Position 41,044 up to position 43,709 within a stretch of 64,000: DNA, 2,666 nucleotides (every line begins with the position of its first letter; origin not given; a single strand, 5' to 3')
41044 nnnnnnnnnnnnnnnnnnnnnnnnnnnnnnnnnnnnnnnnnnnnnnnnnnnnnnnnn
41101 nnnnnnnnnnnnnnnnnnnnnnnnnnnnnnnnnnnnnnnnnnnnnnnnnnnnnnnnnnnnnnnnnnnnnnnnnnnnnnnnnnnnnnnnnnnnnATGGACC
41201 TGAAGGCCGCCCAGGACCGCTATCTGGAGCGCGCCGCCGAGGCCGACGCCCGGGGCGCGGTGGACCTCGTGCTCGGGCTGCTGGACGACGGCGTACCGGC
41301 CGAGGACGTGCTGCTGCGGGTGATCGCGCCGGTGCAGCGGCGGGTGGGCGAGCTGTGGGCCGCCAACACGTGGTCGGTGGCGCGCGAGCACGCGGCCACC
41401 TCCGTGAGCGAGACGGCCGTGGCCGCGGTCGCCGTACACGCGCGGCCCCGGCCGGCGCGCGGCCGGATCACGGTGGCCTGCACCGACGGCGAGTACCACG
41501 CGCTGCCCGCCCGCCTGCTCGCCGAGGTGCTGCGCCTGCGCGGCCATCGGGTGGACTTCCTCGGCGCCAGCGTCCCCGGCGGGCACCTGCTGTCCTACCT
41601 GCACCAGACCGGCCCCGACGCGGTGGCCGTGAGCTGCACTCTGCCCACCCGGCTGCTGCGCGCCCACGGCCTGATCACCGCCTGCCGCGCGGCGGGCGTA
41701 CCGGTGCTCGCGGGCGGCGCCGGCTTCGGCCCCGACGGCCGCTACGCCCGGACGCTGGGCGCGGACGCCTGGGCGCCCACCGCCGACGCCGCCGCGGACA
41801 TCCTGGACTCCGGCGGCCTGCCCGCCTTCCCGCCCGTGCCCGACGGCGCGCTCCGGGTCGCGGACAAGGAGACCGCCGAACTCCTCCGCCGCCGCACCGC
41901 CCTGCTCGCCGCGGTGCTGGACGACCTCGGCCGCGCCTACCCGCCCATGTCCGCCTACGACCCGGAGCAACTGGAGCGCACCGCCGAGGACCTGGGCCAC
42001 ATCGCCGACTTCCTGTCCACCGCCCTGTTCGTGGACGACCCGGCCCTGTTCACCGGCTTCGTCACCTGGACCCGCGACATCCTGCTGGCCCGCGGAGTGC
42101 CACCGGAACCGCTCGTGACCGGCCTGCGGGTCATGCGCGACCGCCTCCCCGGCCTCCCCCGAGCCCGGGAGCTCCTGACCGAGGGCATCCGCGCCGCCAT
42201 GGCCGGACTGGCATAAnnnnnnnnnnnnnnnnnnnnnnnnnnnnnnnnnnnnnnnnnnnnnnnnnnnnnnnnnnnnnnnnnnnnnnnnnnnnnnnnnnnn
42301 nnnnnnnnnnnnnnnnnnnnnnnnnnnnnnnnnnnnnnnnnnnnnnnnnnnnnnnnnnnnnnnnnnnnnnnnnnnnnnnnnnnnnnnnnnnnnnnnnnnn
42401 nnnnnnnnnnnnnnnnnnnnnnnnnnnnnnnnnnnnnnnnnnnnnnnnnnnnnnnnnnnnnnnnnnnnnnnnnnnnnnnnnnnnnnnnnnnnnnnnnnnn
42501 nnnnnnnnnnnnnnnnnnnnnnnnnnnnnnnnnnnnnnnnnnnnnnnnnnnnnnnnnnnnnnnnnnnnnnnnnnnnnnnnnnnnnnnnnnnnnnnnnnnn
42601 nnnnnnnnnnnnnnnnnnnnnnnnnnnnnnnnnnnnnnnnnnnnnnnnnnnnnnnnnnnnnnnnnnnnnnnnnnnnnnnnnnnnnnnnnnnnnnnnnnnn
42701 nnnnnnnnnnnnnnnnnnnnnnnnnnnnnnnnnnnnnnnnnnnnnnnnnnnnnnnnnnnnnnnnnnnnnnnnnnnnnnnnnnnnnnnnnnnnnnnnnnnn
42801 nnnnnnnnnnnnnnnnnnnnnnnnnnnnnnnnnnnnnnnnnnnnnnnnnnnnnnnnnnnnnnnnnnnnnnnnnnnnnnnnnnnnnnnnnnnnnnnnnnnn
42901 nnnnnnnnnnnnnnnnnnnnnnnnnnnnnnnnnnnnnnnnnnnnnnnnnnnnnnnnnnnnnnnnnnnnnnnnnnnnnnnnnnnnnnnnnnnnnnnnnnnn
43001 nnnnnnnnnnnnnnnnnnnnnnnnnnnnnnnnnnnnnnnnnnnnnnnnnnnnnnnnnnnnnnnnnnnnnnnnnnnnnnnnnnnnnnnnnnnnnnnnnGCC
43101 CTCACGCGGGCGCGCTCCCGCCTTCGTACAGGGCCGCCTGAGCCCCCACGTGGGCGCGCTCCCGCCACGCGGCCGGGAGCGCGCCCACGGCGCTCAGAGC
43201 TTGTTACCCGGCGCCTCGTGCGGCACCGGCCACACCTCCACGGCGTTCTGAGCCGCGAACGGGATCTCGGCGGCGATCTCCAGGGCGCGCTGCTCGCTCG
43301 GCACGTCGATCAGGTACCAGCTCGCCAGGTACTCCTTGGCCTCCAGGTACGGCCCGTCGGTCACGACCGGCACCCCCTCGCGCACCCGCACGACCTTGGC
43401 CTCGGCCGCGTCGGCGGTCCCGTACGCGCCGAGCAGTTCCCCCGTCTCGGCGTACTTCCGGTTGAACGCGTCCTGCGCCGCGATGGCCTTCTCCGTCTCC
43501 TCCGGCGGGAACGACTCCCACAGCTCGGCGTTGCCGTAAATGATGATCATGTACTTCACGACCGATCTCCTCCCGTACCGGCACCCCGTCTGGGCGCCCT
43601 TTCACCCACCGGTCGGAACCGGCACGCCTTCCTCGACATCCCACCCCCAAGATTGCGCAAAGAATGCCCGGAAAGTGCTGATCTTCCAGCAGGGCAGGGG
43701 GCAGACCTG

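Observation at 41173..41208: Perfect 17-bp tandem duplication that creates both the stop of the PP2C gene and the start of the B12-binding gene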

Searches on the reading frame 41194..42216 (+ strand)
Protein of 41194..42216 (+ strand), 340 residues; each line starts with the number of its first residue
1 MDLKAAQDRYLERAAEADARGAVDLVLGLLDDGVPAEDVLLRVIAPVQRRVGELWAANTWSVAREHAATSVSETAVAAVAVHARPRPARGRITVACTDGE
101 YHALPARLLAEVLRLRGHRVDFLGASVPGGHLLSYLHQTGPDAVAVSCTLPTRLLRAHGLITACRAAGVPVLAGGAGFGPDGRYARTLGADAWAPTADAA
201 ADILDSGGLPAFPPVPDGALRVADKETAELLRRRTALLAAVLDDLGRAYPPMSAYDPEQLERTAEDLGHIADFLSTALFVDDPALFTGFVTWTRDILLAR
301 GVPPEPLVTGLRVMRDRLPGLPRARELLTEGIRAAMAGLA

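Call 6: search_protein_families(library=pfam, proteins=[window:41194-42216:+], max_evalue=0.01)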
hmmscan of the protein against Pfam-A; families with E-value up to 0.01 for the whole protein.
window:41194-42216:+ (340 aa): 2 families
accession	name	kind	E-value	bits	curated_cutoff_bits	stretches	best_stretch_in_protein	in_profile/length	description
PF02310.24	B12-binding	-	2.2e-15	57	32.1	1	91-197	2-116/121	B12 binding domain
PF02607.22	B12-binding_2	-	3e-13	50.2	23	1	7-78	2-72/74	B12 binding domain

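Call 8: find_encoding_contigs(protein=window:41194-42216:+, flank=3000, max_places=10)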
Protein window:41194-42216:+ (340 aa): 2 contigs read that carry it; 1 place shown.
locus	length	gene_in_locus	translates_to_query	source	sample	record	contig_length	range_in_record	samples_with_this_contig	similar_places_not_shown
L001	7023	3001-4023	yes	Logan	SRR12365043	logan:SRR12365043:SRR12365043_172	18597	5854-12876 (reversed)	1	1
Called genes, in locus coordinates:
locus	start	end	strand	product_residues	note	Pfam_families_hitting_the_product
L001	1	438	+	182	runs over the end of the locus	PF12840:HTH_20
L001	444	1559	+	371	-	PF13650:Asp_protease_2, PF13975:gag-asp_proteas (weak)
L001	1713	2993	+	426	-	PF07228:SpoIIE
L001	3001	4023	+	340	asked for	PF02607:B12-binding_2, PF02310:B12-binding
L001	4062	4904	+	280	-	-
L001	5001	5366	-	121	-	PF03795:YCII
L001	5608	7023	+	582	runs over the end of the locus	PF04326:SLFN_AlbA_2, PF13749:HATPase_c_4, PF12802:MarR_2 (faint), PF25213:HVO_A0261_N (weak)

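Call 11: find_homologous_proteins(query=window:41194-42216:+, max_evalue=1e-20)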
Query window:41194-42216:+ (340 aa): 1614 proteins with E <= 1e-20 among 8000 candidates; the best 120 are listed.
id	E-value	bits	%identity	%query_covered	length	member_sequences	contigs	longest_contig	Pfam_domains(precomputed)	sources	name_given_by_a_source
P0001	2.6e-215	732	100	100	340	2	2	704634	PF02607.23,PF02310.25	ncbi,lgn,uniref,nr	ncbi:methanogenic corrinoid protein MtbC1 [Thermocatellispora tengchongensis]|uniref:Methanogenic co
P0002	4.6e-148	511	72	99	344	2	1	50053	PF02607.23,PF02310.25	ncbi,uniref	ncbi:cobalamin B12-binding domain-containing protein [Sphaerisporangium sp. NPDC051017]|uniref:cobal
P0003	3.5e-140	485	67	99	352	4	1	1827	PF02607.23,PF02310.25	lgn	-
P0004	1.7e-137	476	67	99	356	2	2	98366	PF02607.23,PF02310.25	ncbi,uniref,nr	ncbi:B12-binding domain-containing protein [Planobispora siamensis]|uniref:Cobalamin-binding protein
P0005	5.4e-135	468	67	99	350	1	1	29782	PF02607.23,PF02310.25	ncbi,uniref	ncbi:cobalamin-dependent protein [Streptosporangium fragile]|uniref:Cobalamin-dependent protein n=1 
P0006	8.7e-134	464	66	98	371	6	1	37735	PF02607.23,PF02310.25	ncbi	ncbi:cobalamin B12-binding domain-containing protein [Streptosporangium sp. G12]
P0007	1.4e-133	463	66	98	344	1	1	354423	PF02607.23,PF02310.25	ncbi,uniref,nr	ncbi:cobalamin B12-binding domain-containing protein [Sphaerisporangium fuscum]|uniref:cobalamin B12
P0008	4.3e-133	462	66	98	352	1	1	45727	PF02607.23,PF02310.25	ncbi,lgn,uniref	ncbi:cobalamin-dependent protein [Streptosporangium sp. NPDC051023]|uniref:cobalamin B12-binding dom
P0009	1.5e-132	460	66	98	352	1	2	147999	PF02607.23,PF02310.25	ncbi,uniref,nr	ncbi:cobalamin B12-binding domain-containing protein [Streptosporangium carneum]|uniref:Cobalamin-bi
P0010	4.2e-132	459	66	100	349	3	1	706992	PF02607.23,PF02310.25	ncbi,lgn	ncbi:cobalamin B12-binding domain-containing protein [Microbispora sp. NPDC004025]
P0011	1.1e-131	457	65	99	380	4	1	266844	PF02607.23,PF02310.25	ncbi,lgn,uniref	ncbi:cobalamin-dependent protein [Streptosporangium sp. NPDC023963]|uniref:cobalamin B12-binding dom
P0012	3.5e-131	456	66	99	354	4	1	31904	PF02607.23,PF02310.25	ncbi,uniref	ncbi:cobalamin-dependent protein [Sphaerisporangium sp. NPDC005289]|uniref:cobalamin B12-binding dom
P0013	7.5e-131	455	66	98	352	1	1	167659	PF02607.23,PF02310.25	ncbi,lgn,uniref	ncbi:B12-binding domain-containing protein [Microbispora sp. NPDC049125]|uniref:cobalamin B12-bindin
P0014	8.6e-131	454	66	96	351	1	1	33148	PF02607.23,PF02310.25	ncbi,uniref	ncbi:cobalamin B12-binding domain-containing protein [Streptosporangium sp. NPDC051022]|uniref:cobal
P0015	1.4e-130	454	66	98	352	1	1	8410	PF02607.23,PF02310.25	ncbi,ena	-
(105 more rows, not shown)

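Call 14: find_related_loci(query=A1, collection=genome_contigs, flank=3000)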
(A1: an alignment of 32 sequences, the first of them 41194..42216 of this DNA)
Query A1 (340 aa) in genome_contigs; peptide patterns used: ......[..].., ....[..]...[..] (x = any residue, [..] = any of these).
472 stretches matched a pattern; 214 encode a relative of the query (tblastn E <= 1e-3); the best 80 are kept; 80 distinct loci.
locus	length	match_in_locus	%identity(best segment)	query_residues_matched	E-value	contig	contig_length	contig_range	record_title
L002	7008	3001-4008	67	2-337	4e-141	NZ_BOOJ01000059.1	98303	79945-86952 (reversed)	Planobispora siamensis strain NBRC 107568 sequence059, whole genome shotgun sequence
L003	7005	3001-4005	72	3-337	3e-140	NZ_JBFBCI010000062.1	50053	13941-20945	Sphaerisporangium sp. NPDC051017 NPDC051017_149_C1.ctg-0062, whole genome shotgun sequence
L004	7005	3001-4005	67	3-337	9e-138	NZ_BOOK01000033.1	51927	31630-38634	Planobispora takensis strain NBRC 109077 sequence033, whole genome shotgun sequence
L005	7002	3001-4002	66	2-335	1e-136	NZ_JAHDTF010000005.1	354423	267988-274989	Sphaerisporangium fuscum strain H8589 Scaffold4_1, whole genome shotgun sequence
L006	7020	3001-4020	66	2-340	1e-132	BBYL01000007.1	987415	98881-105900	Microtetraspora glauca DNA, contig: scaffold00002, whole genome shotgun sequence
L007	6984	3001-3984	64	8-335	4e-132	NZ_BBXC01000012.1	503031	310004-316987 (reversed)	Herbidospora sakaeratensis strain NBRC 102641, whole genome shotgun sequence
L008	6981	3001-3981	65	9-335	1e-130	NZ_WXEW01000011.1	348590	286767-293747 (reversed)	Herbidospora solisilvae strain NEAU-GS84 Scaffold11, whole genome shotgun sequence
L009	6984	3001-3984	64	8-335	3e-130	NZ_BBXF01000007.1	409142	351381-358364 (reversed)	Herbidospora daliensis strain NBRC 106372, whole genome shotgun sequence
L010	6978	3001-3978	66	3-328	9e-130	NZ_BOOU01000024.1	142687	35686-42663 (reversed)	Sphaerisporangium rufum strain NBRC 109079 sequence024, whole genome shotgun sequence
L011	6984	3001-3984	64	8-335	5e-130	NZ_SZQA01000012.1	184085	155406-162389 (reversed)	Herbidospora galbida strain NEAU-GS14 Scaffold12, whole genome shotgun sequence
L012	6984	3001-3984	66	2-329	4e-128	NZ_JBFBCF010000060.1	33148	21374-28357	Streptosporangium sp. NPDC051022 NPDC051022_149_C3.ctg-0060, whole genome shotgun sequence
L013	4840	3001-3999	66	3-335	7e-128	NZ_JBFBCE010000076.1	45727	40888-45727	Streptosporangium sp. NPDC051023 NPDC051023_149_H8.ctg-0076, whole genome shotgun sequence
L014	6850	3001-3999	65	3-335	1e-127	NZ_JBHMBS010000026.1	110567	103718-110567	Streptosporangium vulgare strain JCM 3028 spades_K_25_97_26, whole genome shotgun sequence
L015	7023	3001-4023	62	1-332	3e-126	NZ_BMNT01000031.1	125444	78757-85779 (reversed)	Sphaerisporangium melleum strain JCM 13064 sequence031, whole genome shotgun sequence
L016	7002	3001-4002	66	2-335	9e-122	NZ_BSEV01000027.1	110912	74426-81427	Streptosporangium carneum strain VKM Ac-2007 spades_K_25_97_27, whole genome shotgun sequence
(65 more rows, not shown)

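Call 18: search_solved_structures(query=window:41194-42216:+, max_evalue=0.01, show_alignments=1)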
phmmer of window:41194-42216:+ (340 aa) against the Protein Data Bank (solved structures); distinct sequences matched with E-value up to 0.01: 18.
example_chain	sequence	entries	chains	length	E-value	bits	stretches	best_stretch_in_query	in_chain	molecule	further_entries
8j2x_A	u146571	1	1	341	2.1e-96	326.4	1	4-338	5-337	Cobalamin-binding protein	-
8j2w_A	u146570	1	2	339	2.5e-96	326.2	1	4-338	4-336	Cobalamin-binding protein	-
8j2y_A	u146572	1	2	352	3.7e-51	177.7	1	8-321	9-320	GGDEF domain-containing protein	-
8jbs_A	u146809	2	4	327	1.5e-14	57.4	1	2-179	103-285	Putative cobalamin binding protein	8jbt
1y80_A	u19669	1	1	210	9.2e-13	51.5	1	14-203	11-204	Predicted cobalamin binding protein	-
8c35_A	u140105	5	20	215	6.6e-09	38.8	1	36-192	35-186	Probable transcriptional regulator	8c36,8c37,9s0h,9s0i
5c8a_A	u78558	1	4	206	2.9e-08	36.7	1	36-192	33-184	Light-dependent transcriptional regulator CarH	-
8c31_A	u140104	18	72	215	3.9e-08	36.3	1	36-192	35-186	Probable transcriptional regulator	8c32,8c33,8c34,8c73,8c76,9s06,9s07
3whp_A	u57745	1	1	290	4.5e-08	36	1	36-192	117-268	Probable transcriptional regulator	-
5c8d_A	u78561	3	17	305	8e-08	35.2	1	36-192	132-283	Light-dependent transcriptional regulator CarH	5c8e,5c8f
9cbq_A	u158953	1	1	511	4.6e-06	29.4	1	38-178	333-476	Methionine synthase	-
8g3h_A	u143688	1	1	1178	1.2e-05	28.1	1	44-178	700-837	Methionine synthase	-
8ssd_A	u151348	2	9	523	1.3e-05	27.9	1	38-178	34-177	Methionine synthase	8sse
9cbp_A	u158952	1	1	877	2.2e-05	27.2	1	38-178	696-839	Methionine synthase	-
9cbo_A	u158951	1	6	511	2.3e-05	27.1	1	38-178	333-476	Methionine synthase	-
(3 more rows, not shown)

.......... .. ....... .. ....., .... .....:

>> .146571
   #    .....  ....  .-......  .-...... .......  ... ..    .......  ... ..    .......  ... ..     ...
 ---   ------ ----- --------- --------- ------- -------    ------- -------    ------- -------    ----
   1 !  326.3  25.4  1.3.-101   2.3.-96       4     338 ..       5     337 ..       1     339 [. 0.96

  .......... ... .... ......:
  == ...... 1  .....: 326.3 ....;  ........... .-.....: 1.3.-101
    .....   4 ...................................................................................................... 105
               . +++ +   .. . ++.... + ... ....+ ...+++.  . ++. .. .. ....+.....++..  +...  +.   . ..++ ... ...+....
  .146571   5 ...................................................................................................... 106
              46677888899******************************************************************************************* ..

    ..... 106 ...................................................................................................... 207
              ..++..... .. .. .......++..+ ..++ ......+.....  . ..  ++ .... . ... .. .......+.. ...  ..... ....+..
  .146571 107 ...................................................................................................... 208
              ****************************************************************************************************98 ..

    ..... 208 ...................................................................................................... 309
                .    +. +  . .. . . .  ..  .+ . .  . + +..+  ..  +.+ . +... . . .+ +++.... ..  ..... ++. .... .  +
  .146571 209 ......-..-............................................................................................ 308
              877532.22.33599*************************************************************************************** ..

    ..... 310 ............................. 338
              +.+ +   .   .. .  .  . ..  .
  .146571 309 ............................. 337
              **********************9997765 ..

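Call 30: find_related_loci(query=A1, collection=metagenome_contigs, flank=1500)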
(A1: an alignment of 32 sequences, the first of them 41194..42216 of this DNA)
Query A1 (340 aa) in metagenome_contigs; peptide patterns used: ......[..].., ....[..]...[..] (x = any residue, [..] = any of these).
363 stretches matched a pattern; 49 encode a relative of the query (tblastn E <= 1e-3); 49 distinct loci.
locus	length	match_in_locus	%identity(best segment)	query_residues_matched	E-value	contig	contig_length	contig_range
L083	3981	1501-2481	63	9-335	6e-119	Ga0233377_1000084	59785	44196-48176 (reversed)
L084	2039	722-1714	56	1-332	1e-113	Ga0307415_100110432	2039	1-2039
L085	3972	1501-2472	56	8-332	3e-106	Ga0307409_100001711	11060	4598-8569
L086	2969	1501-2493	54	1-332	1e-105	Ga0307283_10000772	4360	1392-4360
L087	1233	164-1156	54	1-332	6e-113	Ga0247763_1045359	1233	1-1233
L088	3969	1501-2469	60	2-337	1e-103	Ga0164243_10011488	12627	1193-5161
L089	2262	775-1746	57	8-332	2e-108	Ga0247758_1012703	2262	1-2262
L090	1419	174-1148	57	8-332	2e-111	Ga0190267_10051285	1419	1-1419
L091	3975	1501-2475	55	8-333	2e-102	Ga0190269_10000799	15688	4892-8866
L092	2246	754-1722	54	8-332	2e-106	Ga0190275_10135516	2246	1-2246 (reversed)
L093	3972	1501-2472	56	8-332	4e-101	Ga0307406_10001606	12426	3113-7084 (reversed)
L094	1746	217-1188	57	8-332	9e-106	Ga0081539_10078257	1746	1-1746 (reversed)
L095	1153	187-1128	56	10-324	5e-102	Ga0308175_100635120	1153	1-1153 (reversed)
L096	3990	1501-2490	50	10-331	3e-93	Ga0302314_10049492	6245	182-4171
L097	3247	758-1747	53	1-331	2e-93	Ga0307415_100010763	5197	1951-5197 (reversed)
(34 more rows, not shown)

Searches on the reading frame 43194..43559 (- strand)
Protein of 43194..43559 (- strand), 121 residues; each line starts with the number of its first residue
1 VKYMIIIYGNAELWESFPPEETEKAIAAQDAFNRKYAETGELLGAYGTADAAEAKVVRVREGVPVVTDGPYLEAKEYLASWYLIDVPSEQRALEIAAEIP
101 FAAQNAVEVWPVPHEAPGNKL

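Call 48: search_protein_families(library=pfam, proteins=[window:43194-43559:-], max_evalue=0.001)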
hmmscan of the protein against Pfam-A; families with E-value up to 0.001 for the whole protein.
window:43194-43559:- (121 aa): 1 family
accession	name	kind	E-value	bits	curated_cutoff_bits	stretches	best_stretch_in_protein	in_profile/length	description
PF03795.20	YCII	-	6.7e-16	59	24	1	1-112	1-91/95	YCII-related domain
